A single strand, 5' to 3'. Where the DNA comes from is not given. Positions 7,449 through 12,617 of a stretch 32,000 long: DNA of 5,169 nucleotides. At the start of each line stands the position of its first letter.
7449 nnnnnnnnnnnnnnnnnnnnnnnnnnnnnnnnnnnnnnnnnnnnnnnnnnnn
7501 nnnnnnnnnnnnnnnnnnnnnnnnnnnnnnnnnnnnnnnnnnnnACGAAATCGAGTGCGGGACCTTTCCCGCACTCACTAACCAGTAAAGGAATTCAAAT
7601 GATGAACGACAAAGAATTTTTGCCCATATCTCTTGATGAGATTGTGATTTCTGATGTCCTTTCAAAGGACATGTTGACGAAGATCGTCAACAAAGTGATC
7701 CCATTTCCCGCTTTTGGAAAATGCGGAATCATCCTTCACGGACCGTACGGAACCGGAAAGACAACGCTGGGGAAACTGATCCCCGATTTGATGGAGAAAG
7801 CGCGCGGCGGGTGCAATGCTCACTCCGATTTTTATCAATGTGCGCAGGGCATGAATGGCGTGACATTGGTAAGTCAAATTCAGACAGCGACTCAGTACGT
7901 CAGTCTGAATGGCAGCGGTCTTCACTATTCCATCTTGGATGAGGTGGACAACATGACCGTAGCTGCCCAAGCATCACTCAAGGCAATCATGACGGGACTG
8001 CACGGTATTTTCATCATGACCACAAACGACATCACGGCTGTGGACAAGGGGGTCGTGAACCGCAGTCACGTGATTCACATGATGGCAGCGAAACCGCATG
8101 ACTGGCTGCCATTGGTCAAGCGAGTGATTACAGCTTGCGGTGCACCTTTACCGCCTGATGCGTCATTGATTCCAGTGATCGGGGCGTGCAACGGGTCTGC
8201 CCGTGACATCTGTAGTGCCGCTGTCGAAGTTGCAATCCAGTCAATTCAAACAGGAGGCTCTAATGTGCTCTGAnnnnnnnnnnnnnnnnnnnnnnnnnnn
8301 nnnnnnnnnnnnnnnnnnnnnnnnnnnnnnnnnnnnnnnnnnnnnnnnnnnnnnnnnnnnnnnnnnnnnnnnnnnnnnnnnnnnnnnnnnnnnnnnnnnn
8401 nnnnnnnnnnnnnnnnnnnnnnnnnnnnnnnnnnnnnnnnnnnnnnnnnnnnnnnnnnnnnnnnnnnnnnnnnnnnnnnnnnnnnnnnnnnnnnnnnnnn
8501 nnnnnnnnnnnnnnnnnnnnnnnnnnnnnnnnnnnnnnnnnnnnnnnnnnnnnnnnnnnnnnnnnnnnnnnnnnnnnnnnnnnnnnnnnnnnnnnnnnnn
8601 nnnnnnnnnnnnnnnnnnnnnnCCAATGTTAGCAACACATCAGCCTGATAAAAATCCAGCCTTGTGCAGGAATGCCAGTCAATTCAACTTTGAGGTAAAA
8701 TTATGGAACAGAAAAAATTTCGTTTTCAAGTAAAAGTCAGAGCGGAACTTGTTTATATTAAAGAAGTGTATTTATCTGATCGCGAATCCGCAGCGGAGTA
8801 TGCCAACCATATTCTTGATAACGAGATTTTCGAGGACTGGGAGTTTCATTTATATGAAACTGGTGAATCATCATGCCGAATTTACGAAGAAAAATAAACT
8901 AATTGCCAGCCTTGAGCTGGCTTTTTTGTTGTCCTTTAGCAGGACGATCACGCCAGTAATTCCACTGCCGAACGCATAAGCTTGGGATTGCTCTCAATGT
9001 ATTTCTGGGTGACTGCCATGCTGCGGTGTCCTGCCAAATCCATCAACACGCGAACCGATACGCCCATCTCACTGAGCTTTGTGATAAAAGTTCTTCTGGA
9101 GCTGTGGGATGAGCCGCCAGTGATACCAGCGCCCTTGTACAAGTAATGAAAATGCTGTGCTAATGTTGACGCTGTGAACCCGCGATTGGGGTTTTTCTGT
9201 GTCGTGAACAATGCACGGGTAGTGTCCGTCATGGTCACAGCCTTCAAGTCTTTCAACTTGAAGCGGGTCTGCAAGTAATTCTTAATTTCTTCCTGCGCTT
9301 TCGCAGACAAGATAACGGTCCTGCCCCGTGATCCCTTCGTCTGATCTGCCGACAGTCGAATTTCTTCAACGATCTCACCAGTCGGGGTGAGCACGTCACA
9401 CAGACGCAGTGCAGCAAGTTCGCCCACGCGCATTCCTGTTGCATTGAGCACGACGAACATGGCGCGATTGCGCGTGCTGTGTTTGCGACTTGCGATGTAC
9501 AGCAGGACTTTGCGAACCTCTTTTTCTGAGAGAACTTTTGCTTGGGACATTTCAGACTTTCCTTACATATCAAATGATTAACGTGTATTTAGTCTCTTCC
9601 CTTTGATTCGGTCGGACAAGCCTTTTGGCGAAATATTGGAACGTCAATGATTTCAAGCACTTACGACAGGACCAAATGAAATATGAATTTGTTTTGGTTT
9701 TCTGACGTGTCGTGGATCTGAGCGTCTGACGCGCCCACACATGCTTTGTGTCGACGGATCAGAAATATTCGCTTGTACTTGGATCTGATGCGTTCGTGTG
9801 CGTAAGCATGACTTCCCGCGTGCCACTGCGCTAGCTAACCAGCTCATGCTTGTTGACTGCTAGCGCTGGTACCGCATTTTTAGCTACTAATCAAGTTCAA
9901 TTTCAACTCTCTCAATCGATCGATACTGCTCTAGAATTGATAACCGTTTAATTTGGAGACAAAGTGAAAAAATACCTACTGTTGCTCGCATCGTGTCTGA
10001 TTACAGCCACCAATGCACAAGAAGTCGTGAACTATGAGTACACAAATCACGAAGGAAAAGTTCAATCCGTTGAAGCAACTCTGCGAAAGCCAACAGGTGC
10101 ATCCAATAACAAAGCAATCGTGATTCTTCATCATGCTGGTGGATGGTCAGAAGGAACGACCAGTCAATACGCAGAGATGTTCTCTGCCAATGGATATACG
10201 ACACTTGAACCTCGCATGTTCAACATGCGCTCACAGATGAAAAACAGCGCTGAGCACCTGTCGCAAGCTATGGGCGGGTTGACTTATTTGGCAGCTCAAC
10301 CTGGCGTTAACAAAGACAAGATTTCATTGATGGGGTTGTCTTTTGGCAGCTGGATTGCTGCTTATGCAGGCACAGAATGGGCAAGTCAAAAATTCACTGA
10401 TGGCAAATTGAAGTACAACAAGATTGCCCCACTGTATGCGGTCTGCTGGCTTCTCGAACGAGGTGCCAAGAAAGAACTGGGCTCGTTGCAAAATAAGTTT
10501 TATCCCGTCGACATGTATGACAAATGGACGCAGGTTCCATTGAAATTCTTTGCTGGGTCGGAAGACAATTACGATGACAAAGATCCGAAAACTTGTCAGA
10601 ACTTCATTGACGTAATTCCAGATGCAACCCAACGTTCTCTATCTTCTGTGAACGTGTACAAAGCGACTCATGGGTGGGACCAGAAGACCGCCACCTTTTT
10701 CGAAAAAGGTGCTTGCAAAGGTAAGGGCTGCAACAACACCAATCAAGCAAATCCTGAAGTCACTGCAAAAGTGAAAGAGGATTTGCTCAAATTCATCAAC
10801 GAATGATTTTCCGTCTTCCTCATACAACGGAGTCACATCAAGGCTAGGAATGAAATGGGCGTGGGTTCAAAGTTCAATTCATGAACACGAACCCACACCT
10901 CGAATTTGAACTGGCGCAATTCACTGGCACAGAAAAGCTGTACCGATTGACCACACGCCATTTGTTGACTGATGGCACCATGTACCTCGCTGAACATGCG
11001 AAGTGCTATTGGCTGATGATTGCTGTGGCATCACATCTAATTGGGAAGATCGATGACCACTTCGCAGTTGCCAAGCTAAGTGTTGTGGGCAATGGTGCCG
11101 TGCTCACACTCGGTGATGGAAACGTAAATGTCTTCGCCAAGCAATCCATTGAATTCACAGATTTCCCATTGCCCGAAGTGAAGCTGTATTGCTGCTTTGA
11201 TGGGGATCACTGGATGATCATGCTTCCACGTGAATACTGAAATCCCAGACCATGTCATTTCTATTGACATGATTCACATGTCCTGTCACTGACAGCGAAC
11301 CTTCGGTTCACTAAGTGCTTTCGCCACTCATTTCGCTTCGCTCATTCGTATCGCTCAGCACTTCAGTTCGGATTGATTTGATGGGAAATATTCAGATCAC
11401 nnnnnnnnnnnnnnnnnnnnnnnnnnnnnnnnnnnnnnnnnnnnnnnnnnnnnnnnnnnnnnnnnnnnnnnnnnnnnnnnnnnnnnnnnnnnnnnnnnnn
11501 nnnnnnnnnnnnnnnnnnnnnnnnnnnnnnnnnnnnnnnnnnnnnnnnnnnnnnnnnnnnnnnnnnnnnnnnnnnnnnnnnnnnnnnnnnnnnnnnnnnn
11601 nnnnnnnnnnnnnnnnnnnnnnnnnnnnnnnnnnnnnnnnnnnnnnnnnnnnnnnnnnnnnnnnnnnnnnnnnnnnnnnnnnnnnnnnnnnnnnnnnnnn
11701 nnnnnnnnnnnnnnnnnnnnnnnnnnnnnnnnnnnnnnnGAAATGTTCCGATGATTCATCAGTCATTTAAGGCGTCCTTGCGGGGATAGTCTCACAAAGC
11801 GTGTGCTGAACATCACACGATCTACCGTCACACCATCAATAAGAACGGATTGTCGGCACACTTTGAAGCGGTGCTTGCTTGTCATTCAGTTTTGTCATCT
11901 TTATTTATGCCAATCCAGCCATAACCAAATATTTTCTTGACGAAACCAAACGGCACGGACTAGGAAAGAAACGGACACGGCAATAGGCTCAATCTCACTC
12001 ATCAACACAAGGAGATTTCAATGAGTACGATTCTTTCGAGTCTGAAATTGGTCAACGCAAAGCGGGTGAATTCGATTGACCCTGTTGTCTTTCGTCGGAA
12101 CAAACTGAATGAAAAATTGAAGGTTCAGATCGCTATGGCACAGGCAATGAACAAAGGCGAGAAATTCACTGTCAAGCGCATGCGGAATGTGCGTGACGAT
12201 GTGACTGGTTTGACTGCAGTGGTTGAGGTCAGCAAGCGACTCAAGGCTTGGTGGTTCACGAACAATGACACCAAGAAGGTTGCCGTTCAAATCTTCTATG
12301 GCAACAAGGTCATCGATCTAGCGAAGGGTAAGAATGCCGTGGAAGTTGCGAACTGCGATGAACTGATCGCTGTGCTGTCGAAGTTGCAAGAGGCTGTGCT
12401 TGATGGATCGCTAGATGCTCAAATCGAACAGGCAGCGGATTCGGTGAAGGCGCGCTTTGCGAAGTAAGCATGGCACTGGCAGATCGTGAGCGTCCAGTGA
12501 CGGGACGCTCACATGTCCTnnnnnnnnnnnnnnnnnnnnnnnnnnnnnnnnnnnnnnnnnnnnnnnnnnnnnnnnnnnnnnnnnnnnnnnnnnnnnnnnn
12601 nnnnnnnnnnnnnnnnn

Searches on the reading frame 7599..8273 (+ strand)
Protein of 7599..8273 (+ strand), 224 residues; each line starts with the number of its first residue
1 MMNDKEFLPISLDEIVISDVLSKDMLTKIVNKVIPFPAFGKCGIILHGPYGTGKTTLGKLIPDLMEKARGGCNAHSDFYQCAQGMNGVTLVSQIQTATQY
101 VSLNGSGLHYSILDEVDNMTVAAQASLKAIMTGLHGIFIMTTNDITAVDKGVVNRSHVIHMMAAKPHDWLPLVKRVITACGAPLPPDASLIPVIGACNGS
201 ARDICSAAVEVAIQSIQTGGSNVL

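Call 41: search_protein_families(library=ncbifam, proteins=[window:7599-8273:+], max_evalue=0.1)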
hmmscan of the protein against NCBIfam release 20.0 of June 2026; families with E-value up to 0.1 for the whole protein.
window:7599-8273:+ (224 aa): 21 families
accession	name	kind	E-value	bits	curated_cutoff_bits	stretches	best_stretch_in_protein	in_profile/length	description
NF003229.0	PRK04195.1-5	equivalog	1.3e-06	27.5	280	1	9-187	13-188/413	replication factor C large subunit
NF009883.0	PRK13341.1-4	equivalog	1.4e-06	26.5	668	1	43-180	57-187/729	AAA family ATPase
TIGR02397.1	dnaX_nterm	equivalog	2.6e-06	26.9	250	1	19-207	15-218/355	DNA polymerase III subunit gamma/tau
NF001679.0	PRK00440.1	equivalog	2.2e-05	23.7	303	1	43-164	41-162/322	replication factor C small subunit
NF011523.0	PRK14962.1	equivalog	7.4e-05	21.7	576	1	86-188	97-200/474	DNA polymerase III subunits gamma and tau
NF009882.0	PRK13341.1-3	equivalog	0.00036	18.7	1197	1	9-214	26-225/734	AAA family ATPase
NF009881.0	PRK13341.1-2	equivalog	0.0017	16.3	651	1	43-177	54-181/736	AAA family ATPase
NF003231.0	PRK04195.2-1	equivalog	0.0019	17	442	1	42-179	44-177/517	replication factor C large subunit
NF003233.0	PRK04195.2-3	equivalog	0.0024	16.8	471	1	44-188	41-182/504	replication factor C large subunit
NF009067.0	PRK12402.1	equivalog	0.0067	15.4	317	0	109-203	127-222/340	replication factor C small subunit 2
NF000355.4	ribo_prot_ABC_F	equivalog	0.0071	15.3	380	1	37-123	26-108/499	ribosomal protection-like ABC-F family protein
NF003226.0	PRK04195.1-1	equivalog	0.008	15.2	588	1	26-202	26-198/405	replication factor C large subunit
TIGR02903.1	spore_lon_C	equivalog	0.012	14.1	678.8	1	9-64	150-198/615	Lon family ATP-dependent protease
NF003230.0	PRK04195.1-6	equivalog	0.018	13.7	441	1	7-194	8-187/494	replication factor C large subunit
NF004046.1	PRK05563.1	equivalog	0.026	13.4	400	0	86-206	98-218/567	DNA polymerase III subunit gamma/tau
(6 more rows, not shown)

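Call 96: search_protein_families(library=padloc, proteins=[window:7599-8273:+], max_evalue=0.01)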
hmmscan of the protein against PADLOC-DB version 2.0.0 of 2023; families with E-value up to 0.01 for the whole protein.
window:7599-8273:+ (224 aa): 2 families
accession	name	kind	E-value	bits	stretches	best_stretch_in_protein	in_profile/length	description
PDLC00915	TRIP13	-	0.00011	19.8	1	10-63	31-85/302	TRIP13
PDLC02482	BrxC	-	0.0054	12.4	1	14-68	29-87/1231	BrxC-PglY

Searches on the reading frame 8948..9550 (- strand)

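Call 41: search_protein_families(library=ncbifam, proteins=[window:8948-9550:-], max_evalue=0.1)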
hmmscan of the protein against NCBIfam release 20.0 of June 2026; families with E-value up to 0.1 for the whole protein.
window:8948-9550:- (200 aa): 16 families
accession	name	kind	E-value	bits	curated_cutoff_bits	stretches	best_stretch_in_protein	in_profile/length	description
NF040815.2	recomb_XerA_Arch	equivalog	8.7e-24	84.5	220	1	3-188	93-255/263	site-specific tyrosine recombinase/integron integrase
TIGR02225.1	recomb_XerD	equivalog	1.3e-22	80.5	329.6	1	5-193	102-280/290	site-specific tyrosine recombinase XerD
NF001399.0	PRK00283.1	subfamily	4.1e-22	78.8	279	1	5-186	112-282/300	tyrosine recombinase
TIGR02224.1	recomb_XerC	equivalog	4.4e-19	69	335.15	1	5-186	105-276/295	tyrosine recombinase XerC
NF002331.0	PRK01287.1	subfamily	2.1e-16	59.9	371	1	4-185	139-310/365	site-specific tyrosine recombinase XerC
NF003462.0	PRK05084.1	equivalog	8.4e-12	44.5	267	1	22-197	191-354/360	tyrosine recombinase XerS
TIGR02249.1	integrase_gron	subfamily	3.2e-10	39.9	265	2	6-101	101-187/315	integron integrase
NF007371.0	PRK09871.1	subfamily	4.6e-06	26.3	222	1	1-189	1-176/198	tyrosine-type DNA invertase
NF007370.0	PRK09870.1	subfamily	9.4e-06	25.4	221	1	5-188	11-180/200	tyrosine-type DNA invertase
NF011946.0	PRK15417.1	equivalog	5.9e-05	22.4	435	1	129-184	256-312/337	integron integrase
NF040693.1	recomb_GmtY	equivalog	0.0003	20.2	340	0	22-111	214-303/441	gamma-mobile-trio recombinase GmtY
NF041502.1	integrase_1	equivalog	0.00035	19.4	350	1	21-95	159-236/484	site-specific integrase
NF047926.1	integrase_GmtZ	equivalog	0.0014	16.7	600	1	148-196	430-479/784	gamma-mobile-trio integrase GmtZ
NF002172.0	PRK01018.1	equivalog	0.052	13.7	77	1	54-121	11-78/101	50S ribosomal protein L30e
NF005545.0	PRK07208.1-1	equivalog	0.052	11.9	451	1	92-148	174-229/504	hypothetical protein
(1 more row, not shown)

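Call 96: search_protein_families(library=padloc, proteins=[window:8948-9550:-], max_evalue=0.01)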
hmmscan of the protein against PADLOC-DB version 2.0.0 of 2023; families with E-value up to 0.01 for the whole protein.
window:8948-9550:- (200 aa): 0 families

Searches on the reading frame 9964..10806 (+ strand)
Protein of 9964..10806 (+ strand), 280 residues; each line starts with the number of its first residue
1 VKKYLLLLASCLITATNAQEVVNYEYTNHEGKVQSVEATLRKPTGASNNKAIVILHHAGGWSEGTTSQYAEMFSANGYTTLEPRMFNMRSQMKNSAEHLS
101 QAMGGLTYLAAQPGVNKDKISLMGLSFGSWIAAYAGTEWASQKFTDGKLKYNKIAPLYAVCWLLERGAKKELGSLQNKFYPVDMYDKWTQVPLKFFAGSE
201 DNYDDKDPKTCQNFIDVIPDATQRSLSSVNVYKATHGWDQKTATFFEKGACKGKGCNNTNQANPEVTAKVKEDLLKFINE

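Call 41: search_protein_families(library=ncbifam, proteins=[window:9964-10806:+], max_evalue=0.1)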
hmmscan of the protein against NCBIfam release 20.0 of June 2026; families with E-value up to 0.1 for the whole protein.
window:9964-10806:+ (280 aa): 4 families
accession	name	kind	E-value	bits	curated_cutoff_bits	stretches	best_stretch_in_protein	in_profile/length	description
NF047920.1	lactonase_UilS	equivalog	8.6e-06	25.7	400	1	33-132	8-112/285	UilS family quorum-quenching N-acyl-homoserine lactonase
NF047337.1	hydrolase_RcgR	subfamily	0.00033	19.8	182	1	44-134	99-203/332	RcgR family putative quorum lactone hydrolase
NF052620.1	AryltfaseLP1002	equivalog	0.0052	16.2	300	1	38-146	18-134/265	lp_1002 family arylesterase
NF041902.1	pecacetest_PaeX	equivalog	0.044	12.8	550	1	66-142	95-175/318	pectin acetylesterase PaeX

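Call 96: search_protein_families(library=padloc, proteins=[window:9964-10806:+], max_evalue=0.01)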
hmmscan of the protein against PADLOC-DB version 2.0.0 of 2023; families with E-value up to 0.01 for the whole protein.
window:9964-10806:+ (280 aa): 0 families

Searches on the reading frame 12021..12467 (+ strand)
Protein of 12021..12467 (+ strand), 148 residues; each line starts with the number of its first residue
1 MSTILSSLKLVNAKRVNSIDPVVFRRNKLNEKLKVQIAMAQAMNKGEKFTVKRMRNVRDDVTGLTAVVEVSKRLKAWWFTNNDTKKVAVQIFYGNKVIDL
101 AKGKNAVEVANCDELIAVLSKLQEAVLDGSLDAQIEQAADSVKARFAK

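Call 5: search_protein_families(library=pfam, proteins=[window:12021-12467:+], max_evalue=0.1)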
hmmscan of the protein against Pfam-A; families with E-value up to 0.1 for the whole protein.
window:12021-12467:+ (148 aa): 2 families
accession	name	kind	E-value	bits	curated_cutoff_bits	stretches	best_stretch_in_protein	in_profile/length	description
PF20346.3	DUF6641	-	1.1e-09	38.8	27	1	2-132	16-140/143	Family of unknown function (DUF6641)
PF16169.10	DUF4872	-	0.015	15.5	28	1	35-90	28-85/173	Domain of unknown function (DUF4872)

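Call 6: search_protein_families(library=padloc, proteins=[window:12021-12467:+], max_evalue=0.1)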
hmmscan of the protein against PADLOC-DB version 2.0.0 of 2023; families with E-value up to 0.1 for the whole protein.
window:12021-12467:+ (148 aa): 0 families

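Call 57: search_protein_families(library=phrogs, proteins=[window:12021-12467:+], max_evalue=0.01)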
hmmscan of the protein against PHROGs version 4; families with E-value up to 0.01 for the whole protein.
window:12021-12467:+ (148 aa): 1 family
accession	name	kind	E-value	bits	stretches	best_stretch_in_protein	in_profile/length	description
phrog_31551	-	unknown function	7.8e-24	85.4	1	3-147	10-150/155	-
